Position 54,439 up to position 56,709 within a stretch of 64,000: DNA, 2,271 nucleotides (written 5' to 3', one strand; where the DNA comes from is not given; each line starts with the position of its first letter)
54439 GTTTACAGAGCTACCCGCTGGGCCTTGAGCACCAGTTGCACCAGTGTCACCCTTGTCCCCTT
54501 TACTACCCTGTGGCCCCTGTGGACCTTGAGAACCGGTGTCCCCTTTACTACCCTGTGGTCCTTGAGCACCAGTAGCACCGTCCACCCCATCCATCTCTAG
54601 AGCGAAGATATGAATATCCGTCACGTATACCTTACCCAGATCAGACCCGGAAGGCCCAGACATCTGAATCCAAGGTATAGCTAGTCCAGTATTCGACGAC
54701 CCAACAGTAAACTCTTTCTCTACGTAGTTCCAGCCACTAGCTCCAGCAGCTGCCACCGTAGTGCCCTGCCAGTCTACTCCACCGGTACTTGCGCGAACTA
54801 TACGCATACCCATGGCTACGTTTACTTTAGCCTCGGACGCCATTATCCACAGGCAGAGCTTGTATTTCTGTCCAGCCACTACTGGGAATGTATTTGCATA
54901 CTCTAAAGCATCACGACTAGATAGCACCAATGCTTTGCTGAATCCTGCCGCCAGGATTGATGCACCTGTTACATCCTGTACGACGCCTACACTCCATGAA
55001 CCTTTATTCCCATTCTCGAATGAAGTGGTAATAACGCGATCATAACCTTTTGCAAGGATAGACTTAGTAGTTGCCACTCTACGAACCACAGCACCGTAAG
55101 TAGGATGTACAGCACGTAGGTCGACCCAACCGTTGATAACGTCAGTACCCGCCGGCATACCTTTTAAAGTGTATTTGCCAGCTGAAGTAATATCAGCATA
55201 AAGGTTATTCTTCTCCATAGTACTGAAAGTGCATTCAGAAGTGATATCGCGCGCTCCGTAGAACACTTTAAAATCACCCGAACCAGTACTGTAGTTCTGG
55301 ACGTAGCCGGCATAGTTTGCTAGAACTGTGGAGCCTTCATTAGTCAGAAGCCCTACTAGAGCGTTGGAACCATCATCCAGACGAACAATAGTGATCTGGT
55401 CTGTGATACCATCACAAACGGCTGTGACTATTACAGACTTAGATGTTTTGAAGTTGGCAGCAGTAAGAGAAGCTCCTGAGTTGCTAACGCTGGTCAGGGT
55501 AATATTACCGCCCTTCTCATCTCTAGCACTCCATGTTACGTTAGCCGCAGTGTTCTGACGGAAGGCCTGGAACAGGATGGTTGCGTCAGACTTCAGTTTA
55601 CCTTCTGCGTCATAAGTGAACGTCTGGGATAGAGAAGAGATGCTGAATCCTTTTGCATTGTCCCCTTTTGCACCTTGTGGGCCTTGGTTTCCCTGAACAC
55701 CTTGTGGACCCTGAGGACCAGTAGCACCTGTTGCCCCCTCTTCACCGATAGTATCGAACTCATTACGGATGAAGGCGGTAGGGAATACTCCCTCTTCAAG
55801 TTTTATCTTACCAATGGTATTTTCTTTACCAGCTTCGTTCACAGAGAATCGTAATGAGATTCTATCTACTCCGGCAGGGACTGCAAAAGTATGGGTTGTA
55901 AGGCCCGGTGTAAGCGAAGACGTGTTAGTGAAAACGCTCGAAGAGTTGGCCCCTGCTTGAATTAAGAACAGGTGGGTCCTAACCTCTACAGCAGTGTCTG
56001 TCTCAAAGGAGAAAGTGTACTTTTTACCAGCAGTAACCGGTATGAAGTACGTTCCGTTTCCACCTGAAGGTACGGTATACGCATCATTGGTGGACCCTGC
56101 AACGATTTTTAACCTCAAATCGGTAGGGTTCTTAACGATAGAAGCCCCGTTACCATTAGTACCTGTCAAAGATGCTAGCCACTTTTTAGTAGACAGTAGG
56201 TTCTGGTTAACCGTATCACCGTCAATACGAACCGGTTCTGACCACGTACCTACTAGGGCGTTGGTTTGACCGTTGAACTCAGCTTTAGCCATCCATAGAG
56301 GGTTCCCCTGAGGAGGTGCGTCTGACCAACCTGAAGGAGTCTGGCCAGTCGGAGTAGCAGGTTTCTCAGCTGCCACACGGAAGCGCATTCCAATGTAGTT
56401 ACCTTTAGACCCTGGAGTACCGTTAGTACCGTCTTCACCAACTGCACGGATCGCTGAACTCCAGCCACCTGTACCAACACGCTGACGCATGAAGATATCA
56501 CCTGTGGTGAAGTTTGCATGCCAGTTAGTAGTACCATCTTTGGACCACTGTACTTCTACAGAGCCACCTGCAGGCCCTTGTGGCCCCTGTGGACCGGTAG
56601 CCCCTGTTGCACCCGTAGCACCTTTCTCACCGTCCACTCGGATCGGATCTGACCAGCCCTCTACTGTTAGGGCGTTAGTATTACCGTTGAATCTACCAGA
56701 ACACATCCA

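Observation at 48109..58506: Giant 3465-aa collagen-like modular fibre protein at the pb4 position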

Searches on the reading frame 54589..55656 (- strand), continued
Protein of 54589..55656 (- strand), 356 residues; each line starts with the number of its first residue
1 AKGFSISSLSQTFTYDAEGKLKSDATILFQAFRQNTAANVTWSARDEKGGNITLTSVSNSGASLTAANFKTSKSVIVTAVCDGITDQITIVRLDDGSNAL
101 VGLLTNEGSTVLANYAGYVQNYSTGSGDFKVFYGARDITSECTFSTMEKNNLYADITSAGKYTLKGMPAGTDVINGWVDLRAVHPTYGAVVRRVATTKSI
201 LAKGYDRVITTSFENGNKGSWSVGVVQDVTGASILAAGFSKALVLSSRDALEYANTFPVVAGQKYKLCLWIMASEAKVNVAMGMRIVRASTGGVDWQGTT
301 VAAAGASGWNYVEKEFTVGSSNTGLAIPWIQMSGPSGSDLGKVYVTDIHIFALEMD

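Call 66: get_annotated_region(hit=H116, flank=9000)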
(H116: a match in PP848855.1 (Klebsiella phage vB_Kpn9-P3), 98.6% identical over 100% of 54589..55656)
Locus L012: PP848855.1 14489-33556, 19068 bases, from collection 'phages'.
description: Klebsiella phage vB_Kpn9-P3, complete genome.
organism: Klebsiella phage vB_Kpn9-P3 (NCBI taxid 3230856)
taxonomy: Viruses
host: Klebsiella pneumoniae Kpn9; source: -; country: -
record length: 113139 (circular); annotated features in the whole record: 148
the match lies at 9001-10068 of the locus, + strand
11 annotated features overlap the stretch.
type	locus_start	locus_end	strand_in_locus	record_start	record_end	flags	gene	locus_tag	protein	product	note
CDS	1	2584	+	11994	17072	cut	-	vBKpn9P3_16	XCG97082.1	tail length tape measure protein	-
CDS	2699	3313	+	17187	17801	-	-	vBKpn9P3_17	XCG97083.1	distal tail protein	-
CDS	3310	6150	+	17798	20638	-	-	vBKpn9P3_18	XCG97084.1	central tail fiber J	-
CDS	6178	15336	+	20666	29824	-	-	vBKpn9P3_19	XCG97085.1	tail protein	-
CDS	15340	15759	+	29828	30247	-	-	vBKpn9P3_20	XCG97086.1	hypothetical protein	-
CDS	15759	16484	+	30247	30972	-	-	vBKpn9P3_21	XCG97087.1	tail fiber protein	-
CDS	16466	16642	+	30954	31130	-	-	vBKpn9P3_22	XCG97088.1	hypothetical protein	-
CDS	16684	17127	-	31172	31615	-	-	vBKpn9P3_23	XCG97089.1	dUTPase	-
CDS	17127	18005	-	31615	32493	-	-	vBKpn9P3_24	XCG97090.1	exonuclease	-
CDS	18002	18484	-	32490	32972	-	-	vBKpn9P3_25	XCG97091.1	RusA-like Holliday junction resolvase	-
CDS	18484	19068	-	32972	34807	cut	-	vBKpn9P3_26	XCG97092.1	SbcC-like subunit of palindrome specific endonuclease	-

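Call 69: search_protein_representatives(alignment_id=A2)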
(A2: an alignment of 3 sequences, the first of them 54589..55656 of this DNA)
Query: 3 sequences, 352 profile positions. Proteins with E-value up to 0.001 (for the whole library): 1457; up to 1e-10: 751; up to 1e-30: 147. The best 150 are listed.
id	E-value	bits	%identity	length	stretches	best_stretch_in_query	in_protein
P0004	0.0e+00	1678.9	-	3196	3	1-352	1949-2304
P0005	2.2e-219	743.9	-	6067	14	1-201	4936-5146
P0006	4.2e-172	588.4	-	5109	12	1-142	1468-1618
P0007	8.4e-162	554.5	-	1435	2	1-351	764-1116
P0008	2.4e-154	530.0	-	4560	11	1-168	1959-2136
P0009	3.0e-137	473.7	-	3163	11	1-172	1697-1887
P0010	2.0e-136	471.0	-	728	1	83-352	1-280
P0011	6.0e-135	466.2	-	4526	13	1-159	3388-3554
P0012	1.8e-129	448.1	-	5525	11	1-183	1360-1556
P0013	7.9e-116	403.3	-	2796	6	1-197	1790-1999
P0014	8.8e-110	383.4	-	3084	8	1-199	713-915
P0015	7.0e-102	357.4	-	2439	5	6-168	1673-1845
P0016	3.5e-97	342.0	-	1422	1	1-352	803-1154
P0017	7.3e-90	317.9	-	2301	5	1-168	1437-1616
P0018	1.6e-88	313.5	-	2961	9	1-174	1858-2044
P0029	2.8e-72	260.0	-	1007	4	3-201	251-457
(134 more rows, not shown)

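Call 72: search_protein_families(library=pfam, proteins=[P0009, P0013, P0029, P0016], max_evalue=0.001)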
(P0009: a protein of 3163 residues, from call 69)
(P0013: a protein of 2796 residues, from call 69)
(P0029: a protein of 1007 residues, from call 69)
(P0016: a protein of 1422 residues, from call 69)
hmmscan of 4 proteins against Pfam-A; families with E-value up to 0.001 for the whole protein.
P0009 (3163 aa): 1 family
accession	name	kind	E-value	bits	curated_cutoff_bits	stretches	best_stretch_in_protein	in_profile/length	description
PF02839.19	CBM_5_12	-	0.00013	22.3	26.2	1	534-568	2-38/44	Carbohydrate-binding module family 5/12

P0013 (2796 aa): 3 families
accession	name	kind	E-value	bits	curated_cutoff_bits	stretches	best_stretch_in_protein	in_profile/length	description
PF13884.11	Peptidase_S74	-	1.5e-10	41.7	22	1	2688-2735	1-52/58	Chaperone of endosialidase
PF13946.11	DUF4214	-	2.2e-07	31.3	23.2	1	827-871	19-64/72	Domain of unknown function (DUF4214)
PF13550.12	Phage-tail_3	-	0.00024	21.5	23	0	506-670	4-152/164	Putative phage tail protein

P0029 (1007 aa): 1 family
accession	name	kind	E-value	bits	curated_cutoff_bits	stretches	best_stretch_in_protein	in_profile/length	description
PF02018.23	CBM_4_9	-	7.4e-05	23.6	25.9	1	856-930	53-124/136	Carbohydrate binding domain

P0016 (1422 aa): 4 families
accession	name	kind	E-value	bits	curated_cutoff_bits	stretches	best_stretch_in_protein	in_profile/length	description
PF24168.1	PB4_spike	-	2.7e-126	421.3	27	3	348-556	1-210/315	Straight fiber protein PB4 spike domain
PF24171.1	Fn3-III_PB4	-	1.9e-56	189.8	27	1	209-333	1-125/125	Straight fiber protein PB4 third Fn3-like domain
PF24169.1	Fn3-I_PB4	-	5.4e-32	110.5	27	1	10-98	1-88/88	Straight fiber protein PB4 first Fn3-like domain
PF24170.1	Fn3-II_PB4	-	8.3e-31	106.5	27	1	104-194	1-94/95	Straight fiber protein PB4 second Fn3-like domain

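Call 77: search_solved_structures(query=A2, max_evalue=1)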
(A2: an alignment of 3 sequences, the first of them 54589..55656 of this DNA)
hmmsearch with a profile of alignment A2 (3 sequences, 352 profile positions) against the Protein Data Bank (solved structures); distinct sequences matched with E-value up to 1: 2.
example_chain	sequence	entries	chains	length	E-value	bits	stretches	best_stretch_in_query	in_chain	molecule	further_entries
4xup_A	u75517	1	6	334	3e-07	32.9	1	208-348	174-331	Endo-1,4-beta-xylanase C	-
6v3p_C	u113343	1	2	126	0.15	14.2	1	8-55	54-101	IgA FC receptor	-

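Call 94: get_annotated_region(hit=H154, flank=5000)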
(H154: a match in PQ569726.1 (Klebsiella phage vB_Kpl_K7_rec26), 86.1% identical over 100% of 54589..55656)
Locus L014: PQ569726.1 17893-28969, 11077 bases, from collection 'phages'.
description: Klebsiella phage vB_Kpl_K7_rec26, complete genome.
organism: Klebsiella phage vB_Kpl_K7_rec26 (NCBI taxid 3412908)
taxonomy: Viruses
host: Raoultella planticola K57 (synonym: Klebsiella planticola); source: -; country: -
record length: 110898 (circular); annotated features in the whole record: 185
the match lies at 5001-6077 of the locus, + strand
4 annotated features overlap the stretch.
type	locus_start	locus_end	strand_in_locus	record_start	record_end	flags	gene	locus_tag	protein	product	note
CDS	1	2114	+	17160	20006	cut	-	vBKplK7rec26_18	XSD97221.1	central tail fiber J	-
CDS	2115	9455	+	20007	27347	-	-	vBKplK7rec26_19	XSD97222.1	straight fiber tail protein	-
CDS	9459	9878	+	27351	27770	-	-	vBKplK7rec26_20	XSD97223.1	collar tail protein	for L-shaped tail fibre attachment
CDS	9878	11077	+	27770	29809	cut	-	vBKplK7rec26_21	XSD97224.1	tail fiber protein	-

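Call 95: get_annotated_region(hit=H151, flank=5000)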
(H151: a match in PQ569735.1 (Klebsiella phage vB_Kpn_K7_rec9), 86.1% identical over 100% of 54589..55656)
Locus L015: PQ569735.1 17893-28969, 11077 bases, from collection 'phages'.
description: Klebsiella phage vB_Kpn_K7_rec9, complete genome.
organism: Klebsiella phage vB_Kpn_K7_rec9 (NCBI taxid 3412967)
taxonomy: Viruses
host: Klebsiella pneumoniae K42; source: -; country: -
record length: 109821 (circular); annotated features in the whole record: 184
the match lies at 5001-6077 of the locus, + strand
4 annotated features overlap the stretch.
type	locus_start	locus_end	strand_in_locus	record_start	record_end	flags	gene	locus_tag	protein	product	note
CDS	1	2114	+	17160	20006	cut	-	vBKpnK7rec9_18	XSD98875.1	central tail fiber J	-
CDS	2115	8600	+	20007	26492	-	-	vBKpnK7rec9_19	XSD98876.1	straight fiber tail protein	-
CDS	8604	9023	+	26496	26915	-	-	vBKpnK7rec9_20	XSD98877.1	collar tail protein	for L-shaped tail fibre attachment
CDS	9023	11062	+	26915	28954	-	-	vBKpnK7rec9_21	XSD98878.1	tail fiber protein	-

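Call 96: get_annotated_region(hit=H153, flank=5000)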
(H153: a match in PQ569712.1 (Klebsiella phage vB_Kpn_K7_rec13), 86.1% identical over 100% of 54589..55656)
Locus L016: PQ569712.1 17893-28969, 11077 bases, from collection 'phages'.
description: Klebsiella phage vB_Kpn_K7_rec13, complete genome.
organism: Klebsiella phage vB_Kpn_K7_rec13 (NCBI taxid 3412950)
taxonomy: Viruses
host: Klebsiella pneumoniae K42; source: -; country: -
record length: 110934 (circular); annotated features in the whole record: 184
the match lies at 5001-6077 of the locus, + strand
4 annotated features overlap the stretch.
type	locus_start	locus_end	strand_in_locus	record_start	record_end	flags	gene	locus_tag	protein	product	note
CDS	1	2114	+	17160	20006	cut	-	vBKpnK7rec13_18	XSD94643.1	central tail fiber J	-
CDS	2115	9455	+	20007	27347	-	-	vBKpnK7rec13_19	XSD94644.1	straight fiber tail protein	-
CDS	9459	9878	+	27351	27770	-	-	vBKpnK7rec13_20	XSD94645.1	collar tail protein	for L-shaped tail fibre attachment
CDS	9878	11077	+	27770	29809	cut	-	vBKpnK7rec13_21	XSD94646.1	tail fiber protein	-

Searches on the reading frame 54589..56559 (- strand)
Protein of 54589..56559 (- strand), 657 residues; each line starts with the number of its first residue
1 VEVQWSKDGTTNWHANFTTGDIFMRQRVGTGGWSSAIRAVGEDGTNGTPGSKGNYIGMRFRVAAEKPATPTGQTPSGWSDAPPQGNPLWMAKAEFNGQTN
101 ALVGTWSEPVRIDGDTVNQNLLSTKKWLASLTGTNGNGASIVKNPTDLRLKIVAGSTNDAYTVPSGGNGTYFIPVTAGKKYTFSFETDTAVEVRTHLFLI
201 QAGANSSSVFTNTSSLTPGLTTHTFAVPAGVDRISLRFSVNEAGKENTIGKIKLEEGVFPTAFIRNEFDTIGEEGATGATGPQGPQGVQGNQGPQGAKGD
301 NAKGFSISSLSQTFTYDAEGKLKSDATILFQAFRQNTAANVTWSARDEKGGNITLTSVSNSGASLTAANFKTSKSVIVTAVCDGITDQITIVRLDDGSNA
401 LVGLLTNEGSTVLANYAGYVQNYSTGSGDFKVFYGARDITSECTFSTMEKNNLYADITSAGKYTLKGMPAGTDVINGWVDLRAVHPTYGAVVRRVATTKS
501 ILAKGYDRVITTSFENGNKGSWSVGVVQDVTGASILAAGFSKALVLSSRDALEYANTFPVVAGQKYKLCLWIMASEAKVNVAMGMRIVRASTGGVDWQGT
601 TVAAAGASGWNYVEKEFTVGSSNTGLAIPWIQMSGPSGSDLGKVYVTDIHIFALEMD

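Call 54: predict_structure(alignment_id=A1)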
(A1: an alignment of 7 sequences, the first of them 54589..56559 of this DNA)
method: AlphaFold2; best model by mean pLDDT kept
length: 657 residues; sequences in the alignment: 7
mean_pLDDT: 56.2   pTM: 0.32
mean pLDDT of the five models: 56.2, 55.1, 52.0, 49.5, 48.4
residues with pLDDT >= 90: 4; 70-90: 187; 50-70: 217; < 50: 249
segments of 3 or more residues with pLDDT < 50: 38-119, 165-168, 259-307, 310-324, 335-337, 395-398, 414-419, 471-475, 499-556, 592-596, 638-642, 655-657
pLDDT, mean of each block of 10 residues (from residue 1): 66 66 56 51 36 37 40 31 35 39 40 40 67 61 71 69 51 80 78 77 64 64 81 80 81 66 26 23 26 25 43 47 55 59 81 77 71 71 60 54 61 48 67 71 86 82 72 58 82 63 28 27 29 34 31 43 70 59 59 49 54 69 62 55 52 50
secondary structure, 60 per line:
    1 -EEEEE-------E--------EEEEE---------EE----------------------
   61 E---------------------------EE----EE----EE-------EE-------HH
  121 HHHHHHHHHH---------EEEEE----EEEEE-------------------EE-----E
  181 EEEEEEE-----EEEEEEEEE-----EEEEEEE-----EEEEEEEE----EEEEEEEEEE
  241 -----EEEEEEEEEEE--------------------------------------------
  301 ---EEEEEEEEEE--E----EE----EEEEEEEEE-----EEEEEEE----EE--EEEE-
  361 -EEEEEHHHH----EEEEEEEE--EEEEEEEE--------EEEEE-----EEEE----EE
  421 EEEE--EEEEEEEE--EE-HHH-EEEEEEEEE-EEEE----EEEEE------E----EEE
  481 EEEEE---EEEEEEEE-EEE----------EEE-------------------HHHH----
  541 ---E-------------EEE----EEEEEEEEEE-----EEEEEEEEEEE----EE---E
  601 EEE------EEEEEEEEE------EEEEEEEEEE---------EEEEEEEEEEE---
elements in order (helices of 4 or more, strands of 3 or more residues): E2-6 E23-27 H119-130 E140-144 E149-153 E180-187 E193-201 E207-213 E219-226 E231-240 E246-256 E304-313 E327-335 E341-347 E356-359 E362-366 H367-370 E375-382 E385-392 E401-405 E411-414 E419-424 E427-434 E444-452 E454-457 E462-466 E478-485 E489-496 E498-500 E511-513 H533-536 E558-560 E565-574 E580-590 E600-603 E610-618 E625-634 E644-654

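Call 57: fold_search(model_id=the predicted structure, library=pdb)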
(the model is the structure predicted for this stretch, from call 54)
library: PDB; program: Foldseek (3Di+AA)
matches with E <= 10: 1949; with E <= 0.001: 53
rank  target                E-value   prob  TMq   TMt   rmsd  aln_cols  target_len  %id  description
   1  8w7n                  1.5e-05  0.99  0.14  0.09  27.6       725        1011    8  Crystal structure of the in-cell Cry1Aa purified from Bacillus thuringiensis (released 2024-03-06)
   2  4xup_F                2.0e-05  1.00  0.15  0.26  24.2       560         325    7  Structure of the N-terminal CBM22-1-CBM22-2 tandem domain from Paenibacillus barcinonensis Xyn10C (released 2015-06-03)
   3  4xup_D                2.0e-05  1.00  0.14  0.26  22.6       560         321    7  Structure of the N-terminal CBM22-1-CBM22-2 tandem domain from Paenibacillus barcinonensis Xyn10C (released 2015-06-03)
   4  4xup_A                2.9e-05  1.00  0.15  0.26  22.4       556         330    8  Structure of the N-terminal CBM22-1-CBM22-2 tandem domain from Paenibacillus barcinonensis Xyn10C (released 2015-06-03)
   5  4xup_B                3.7e-05  1.00  0.15  0.26  23.7       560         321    7  Structure of the N-terminal CBM22-1-CBM22-2 tandem domain from Paenibacillus barcinonensis Xyn10C (released 2015-06-03)
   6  9jsg                  6.2e-05  0.92  0.13  0.16  34.0       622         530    9  Clostridium perfringens iota toxin pore Ib in pore state (released 2025-05-14)
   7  9jsh_B                1.0e-04  0.97  0.13  0.18  19.0       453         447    8  Clostridium perfringens iota toxin pore Ib in prepore III state (released 2025-05-14)
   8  7vnj_A                1.3e-04  0.93  0.13  0.17  23.8       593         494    9  Complex structure of Clostridioides difficile enzymatic component (CDTa) and binding component (CDTb) pore with short  (released 2022-10-26)
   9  9jsk_G                1.3e-04  0.98  0.13  0.17  21.5       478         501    8  Clostridium perfringens iota toxin pore Ib in prepore IV state (released 2025-05-14)
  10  9g93_A                1.3e-04  0.98  0.13  0.14  22.4       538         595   11  CryoET structure of the in vitro grown Bacillus anthracis Sap S-layer (released 2024-12-18)
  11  9jsk_A                1.4e-04  0.98  0.14  0.19  18.7       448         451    9  Clostridium perfringens iota toxin pore Ib in prepore IV state (released 2025-05-14)
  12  6uwi_E                1.4e-04  0.91  0.13  0.13  28.8       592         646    9  Crystal structure of the Clostridium difficile translocase CDTb (released 2020-01-22)
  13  2rcj_C                1.4e-04  0.90  0.11  0.13  36.2       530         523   11  Solution structure of human Immunoglobulin M (released 2008-01-22)
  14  7vnj_D                1.4e-04  0.92  0.14  0.17  24.4       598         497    9  Complex structure of Clostridioides difficile enzymatic component (CDTa) and binding component (CDTb) pore with short  (released 2022-10-26)
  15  6uwi_G                1.6e-04  0.90  0.13  0.13  28.4       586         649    9  Crystal structure of the Clostridium difficile translocase CDTb (released 2020-01-22)
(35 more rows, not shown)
